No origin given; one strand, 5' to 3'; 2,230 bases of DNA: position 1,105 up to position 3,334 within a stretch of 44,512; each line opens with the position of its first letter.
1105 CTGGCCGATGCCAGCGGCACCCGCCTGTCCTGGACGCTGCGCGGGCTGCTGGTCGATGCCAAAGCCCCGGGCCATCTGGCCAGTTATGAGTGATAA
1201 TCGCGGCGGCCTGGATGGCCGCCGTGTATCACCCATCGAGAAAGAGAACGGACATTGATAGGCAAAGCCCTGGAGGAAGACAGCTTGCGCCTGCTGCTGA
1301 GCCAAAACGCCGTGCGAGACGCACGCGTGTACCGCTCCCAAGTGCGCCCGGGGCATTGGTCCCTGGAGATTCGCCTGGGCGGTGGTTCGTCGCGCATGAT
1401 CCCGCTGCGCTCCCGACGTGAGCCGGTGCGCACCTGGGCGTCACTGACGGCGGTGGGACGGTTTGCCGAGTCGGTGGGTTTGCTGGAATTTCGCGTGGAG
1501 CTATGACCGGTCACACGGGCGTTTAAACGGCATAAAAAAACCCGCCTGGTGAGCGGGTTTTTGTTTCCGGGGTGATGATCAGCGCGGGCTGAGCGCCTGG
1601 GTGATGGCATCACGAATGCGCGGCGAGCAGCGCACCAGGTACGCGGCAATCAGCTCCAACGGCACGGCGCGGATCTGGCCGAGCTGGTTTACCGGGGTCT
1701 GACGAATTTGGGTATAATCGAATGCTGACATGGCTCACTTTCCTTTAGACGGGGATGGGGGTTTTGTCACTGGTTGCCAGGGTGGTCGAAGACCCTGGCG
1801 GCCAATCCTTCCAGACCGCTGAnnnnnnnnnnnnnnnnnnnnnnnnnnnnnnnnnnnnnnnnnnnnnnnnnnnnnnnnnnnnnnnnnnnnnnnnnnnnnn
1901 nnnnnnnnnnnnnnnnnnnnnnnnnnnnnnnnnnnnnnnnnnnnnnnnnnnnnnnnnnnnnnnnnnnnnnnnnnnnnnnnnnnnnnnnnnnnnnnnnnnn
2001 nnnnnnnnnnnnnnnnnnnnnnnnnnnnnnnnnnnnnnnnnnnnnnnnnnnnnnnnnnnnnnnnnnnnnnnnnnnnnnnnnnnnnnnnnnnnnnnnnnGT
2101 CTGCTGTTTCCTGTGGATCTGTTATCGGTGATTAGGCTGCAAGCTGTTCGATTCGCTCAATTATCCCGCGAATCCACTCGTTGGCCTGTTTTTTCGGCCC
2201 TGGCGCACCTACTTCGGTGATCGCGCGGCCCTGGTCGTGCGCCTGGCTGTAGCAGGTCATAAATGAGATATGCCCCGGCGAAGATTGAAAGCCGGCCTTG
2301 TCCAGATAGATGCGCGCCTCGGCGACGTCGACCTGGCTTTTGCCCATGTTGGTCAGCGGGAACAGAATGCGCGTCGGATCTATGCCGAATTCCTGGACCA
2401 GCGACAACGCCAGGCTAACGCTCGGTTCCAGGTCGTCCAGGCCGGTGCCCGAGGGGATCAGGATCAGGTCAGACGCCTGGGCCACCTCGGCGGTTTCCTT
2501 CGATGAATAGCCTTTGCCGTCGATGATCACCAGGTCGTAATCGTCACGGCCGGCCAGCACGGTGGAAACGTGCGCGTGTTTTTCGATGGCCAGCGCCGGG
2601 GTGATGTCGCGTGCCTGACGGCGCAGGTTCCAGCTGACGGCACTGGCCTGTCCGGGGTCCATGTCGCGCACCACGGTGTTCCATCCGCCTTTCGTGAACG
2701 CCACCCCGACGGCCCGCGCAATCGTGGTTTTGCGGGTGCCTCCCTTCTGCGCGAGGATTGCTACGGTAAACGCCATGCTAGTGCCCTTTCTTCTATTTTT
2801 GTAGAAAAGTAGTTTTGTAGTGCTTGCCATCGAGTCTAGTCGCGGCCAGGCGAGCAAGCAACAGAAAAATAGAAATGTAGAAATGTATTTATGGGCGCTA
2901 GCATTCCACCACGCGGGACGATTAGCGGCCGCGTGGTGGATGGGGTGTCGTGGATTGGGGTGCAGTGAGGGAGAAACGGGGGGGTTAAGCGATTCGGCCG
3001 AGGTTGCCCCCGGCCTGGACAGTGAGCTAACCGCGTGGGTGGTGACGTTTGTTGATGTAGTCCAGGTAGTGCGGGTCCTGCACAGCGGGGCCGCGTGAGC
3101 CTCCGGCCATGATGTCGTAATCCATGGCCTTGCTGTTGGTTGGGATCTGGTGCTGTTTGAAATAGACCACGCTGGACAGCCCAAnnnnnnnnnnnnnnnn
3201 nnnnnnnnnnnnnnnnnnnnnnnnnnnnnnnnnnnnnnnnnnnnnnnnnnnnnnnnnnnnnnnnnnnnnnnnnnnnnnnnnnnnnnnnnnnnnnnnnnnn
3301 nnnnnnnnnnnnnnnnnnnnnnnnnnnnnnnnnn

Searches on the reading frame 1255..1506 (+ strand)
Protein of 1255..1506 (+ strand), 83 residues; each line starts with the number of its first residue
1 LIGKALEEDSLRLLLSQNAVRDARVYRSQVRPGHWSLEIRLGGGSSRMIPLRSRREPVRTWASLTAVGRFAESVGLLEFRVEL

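Call 14: search_protein_families(library=pfam, proteins=[window:1255-1506:+], max_evalue=0.01)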
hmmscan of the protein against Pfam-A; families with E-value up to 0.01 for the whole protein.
window:1255-1506:+ (83 aa): 0 families

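Call 39: search_protein_families(library=phrogs, proteins=[window:1255-1506:+], max_evalue=0.001)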
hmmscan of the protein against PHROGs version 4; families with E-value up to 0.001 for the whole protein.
window:1255-1506:+ (83 aa): 1 family
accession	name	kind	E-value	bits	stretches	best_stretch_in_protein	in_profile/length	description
phrog_22090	-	unknown function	2.5e-28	99.1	1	2-83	1-79/79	-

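Call 68: search_dna_similar(query=window:1255-1503:+, collection=plasmids, mode=protein, max_evalue=0.01, max_rows=30)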
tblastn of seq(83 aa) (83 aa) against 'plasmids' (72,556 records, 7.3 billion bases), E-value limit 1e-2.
Records with a match: 108; places in all: 114; records where one place covers at least 80% of the query: 106.
Best place of each record, by identity: <60% 108.
By first word of the organism name: Pseudomonas 105; Stutzerimonas 1; uncultured 1; Delftia 1.
By predicted mobility (MOB-suite, as given by PLSDB): non-mobilizable 98; mobilizable 9; conjugative 1.
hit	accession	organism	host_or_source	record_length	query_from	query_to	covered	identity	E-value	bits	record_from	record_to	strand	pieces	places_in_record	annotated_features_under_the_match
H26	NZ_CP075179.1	Pseudomonas lundensis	Microbe,milk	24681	1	83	100%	56.6%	1e-20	91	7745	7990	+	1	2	hypothetical protein (x2)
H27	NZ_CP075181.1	Pseudomonas lundensis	Microbe,milk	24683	1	83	100%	56.6%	1e-20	91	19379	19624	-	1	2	hypothetical protein (x2)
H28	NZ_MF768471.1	Pseudomonas sp. Lz4W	-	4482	1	83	100%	56.6%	3e-20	90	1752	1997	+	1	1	hypothetical protein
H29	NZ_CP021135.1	Pseudomonas fragi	cell culture,meat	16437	1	83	100%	55.4%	1e-19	88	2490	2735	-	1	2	hypothetical protein (x2)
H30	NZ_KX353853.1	Pseudomonas fragi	soil around the Arctic ocean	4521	1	83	100%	54.2%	2e-19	87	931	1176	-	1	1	hypothetical protein (x2)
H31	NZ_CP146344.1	Pseudomonas sp. ML2-2023-3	-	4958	1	83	100%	54.2%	2e-19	87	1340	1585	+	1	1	hypothetical protein (x2)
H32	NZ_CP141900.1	Pseudomonas fragi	Oryctolagus cuniculus subsp. ...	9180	1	83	100%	54.2%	5e-19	86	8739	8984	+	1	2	hypothetical protein (x2)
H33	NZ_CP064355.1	Pseudomonas fragi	cell culture,soil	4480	1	83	100%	54.2%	5e-19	86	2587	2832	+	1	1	hypothetical protein (x2)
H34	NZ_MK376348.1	Pseudomonas sp.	-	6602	4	83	96%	55.0%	6e-18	83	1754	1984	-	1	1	hypothetical protein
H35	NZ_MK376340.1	Pseudomonas sp.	-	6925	4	83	96%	55.0%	1e-17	82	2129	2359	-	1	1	hypothetical protein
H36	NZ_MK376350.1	Pseudomonas sp.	-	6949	4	83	96%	55.0%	1e-17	82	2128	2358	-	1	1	hypothetical protein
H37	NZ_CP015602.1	Pseudomonas antarctica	-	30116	1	83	100%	53.0%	2e-20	90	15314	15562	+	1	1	hypothetical protein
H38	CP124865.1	Pseudomonas sp. Ap32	Rhizophora mangle,Mangrove roots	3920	1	82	99%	51.2%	2e-15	76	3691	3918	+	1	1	none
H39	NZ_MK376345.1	Pseudomonas sp.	-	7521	5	83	95%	53.2%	3e-16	78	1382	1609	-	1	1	hypothetical protein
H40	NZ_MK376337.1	Pseudomonas sp.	-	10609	5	83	95%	53.2%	3e-16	78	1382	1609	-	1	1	hypothetical protein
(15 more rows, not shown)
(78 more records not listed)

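Call 69: search_dna_similar(query=window:1255-1503:+, collection=phages, mode=protein, max_evalue=0.01, max_rows=30)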
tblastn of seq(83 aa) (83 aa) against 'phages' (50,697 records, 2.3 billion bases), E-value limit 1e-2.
Records with a match: 1; places in all: 1; records where one place covers at least 80% of the query: 1.
Best place of each record, by identity: <60% 1.
By first word of the organism name: Pseudomonas 1.
By host as written in the record: Pseudomonas sp. PARCI1 1.
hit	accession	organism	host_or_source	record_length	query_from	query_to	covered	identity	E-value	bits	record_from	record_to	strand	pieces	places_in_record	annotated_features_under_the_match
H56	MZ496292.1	Pseudomonas phage PARCL1pr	Pseudomonas sp. PARCI1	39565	5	82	94%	43.9%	1e-8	55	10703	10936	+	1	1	hypothetical protein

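Call 129: search_protein_families(library=ncbifam, proteins=[window:1255-1503:+], max_evalue=0.01)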
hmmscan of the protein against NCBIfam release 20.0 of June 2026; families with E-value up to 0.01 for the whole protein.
window:1255-1503:+ (83 aa): 0 families

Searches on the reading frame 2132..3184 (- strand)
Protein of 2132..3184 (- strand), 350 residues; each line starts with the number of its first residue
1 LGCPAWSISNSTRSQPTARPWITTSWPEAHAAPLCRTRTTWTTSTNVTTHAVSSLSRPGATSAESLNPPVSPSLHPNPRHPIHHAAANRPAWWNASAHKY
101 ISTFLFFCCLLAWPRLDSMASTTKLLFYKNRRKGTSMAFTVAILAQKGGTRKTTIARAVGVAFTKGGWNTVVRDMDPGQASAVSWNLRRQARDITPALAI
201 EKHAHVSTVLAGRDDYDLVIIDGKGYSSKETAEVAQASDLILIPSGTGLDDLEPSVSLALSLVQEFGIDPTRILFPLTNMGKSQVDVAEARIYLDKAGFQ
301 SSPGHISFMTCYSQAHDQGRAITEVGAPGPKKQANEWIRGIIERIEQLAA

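Call 14: search_protein_families(library=pfam, proteins=[window:2132-3184:-], max_evalue=0.01)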
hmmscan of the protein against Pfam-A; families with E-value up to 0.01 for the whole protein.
window:2132-3184:- (350 aa): 3 families
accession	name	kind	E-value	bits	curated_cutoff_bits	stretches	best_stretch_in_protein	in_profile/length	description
PF13614.12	AAA_31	-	3.6e-07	30.7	27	1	140-193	3-56/177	AAA domain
PF01656.29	CbiA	-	2e-06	28.2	25.4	1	141-239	1-54/125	CobQ/CobB/MinD/ParA nucleotide binding domain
PF09140.17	MipZ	-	0.002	18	20.7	0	143-195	5-57/262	ATPase MipZ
